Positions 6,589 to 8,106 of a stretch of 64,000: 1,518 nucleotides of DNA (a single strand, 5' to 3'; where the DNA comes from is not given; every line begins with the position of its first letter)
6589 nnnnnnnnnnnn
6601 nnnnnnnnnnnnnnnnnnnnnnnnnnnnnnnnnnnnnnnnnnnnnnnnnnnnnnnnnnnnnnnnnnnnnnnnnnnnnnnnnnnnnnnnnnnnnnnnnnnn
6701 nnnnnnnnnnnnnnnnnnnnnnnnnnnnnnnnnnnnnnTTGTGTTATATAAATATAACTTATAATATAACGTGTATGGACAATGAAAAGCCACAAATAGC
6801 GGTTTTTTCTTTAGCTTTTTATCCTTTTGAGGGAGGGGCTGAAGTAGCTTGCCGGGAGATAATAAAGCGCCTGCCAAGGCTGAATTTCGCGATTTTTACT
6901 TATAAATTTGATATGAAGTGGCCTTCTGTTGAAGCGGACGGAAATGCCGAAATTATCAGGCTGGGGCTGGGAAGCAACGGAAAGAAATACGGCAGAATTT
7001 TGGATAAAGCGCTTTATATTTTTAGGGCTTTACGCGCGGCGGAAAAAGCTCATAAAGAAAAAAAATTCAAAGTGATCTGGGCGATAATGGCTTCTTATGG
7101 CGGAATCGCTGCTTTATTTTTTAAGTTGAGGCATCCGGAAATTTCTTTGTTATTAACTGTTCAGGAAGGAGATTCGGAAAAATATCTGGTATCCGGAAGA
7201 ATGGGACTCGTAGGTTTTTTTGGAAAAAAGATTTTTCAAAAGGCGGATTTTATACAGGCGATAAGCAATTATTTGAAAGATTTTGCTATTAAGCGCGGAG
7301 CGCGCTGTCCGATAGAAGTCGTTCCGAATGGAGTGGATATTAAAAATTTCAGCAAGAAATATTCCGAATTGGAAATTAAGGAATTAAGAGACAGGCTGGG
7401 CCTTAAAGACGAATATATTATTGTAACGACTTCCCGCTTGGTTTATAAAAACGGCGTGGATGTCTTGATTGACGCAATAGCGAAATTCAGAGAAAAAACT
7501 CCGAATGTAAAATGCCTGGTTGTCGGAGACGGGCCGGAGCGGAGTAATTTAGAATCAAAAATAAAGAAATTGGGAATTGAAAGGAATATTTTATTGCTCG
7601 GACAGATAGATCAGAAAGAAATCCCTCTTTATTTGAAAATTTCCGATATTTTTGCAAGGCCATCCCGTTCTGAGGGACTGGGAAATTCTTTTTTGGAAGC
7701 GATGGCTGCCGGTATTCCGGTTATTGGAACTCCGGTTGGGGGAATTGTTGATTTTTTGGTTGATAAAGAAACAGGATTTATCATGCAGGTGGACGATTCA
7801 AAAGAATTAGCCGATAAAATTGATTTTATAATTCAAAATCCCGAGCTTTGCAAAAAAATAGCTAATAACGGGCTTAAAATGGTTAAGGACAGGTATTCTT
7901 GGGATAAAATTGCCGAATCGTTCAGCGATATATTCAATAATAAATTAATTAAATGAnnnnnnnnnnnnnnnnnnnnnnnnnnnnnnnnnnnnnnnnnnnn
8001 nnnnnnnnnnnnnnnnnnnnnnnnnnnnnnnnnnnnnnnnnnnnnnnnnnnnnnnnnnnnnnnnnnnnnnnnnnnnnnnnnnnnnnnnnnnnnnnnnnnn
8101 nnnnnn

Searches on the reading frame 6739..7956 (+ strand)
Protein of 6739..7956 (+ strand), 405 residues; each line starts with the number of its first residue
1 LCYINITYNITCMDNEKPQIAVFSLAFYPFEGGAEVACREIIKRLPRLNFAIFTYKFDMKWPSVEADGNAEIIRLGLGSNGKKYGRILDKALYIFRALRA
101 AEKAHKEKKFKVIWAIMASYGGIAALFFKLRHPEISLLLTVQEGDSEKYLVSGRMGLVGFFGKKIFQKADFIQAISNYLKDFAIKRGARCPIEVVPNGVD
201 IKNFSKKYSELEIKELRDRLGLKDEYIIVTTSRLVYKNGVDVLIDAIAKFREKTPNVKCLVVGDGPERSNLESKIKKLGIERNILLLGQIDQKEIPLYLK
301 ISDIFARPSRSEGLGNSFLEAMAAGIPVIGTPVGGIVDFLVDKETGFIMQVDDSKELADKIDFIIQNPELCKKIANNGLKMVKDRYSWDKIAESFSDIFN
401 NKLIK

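Call 78: search_protein_families(library=pfam, proteins=[window:6739-7956:+], max_evalue=0.000001)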
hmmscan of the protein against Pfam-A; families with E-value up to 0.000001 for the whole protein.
window:6739-7956:+ (405 aa): 6 families
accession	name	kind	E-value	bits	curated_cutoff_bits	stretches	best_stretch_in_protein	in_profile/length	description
PF00534.26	Glycos_transf_1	-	1.6e-45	155.2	26.4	1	214-380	3-171/172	Glycosyl transferases group 1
PF13692.12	Glyco_trans_1_4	-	1.3e-34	120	27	1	226-367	2-142/142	Glycosyl transferases group 1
PF13524.12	Glyco_trans_1_2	-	1.8e-11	44.6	25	1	250-395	9-142/144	Glycosyl transferase-like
PF13439.12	Glyco_transf_4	-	1.9e-10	41.5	28.5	1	32-202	2-169/170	Glycosyltransferase Family 4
PF20706.3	GT4-conflict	-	6.7e-10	38.9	26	1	237-394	211-384/385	Family 4 Glycosyltransferase in conflict systems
PF13579.12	Glyco_trans_4_4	-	2e-08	35.2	29.7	1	32-198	1-158/158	Glycosyl transferase 4-like domain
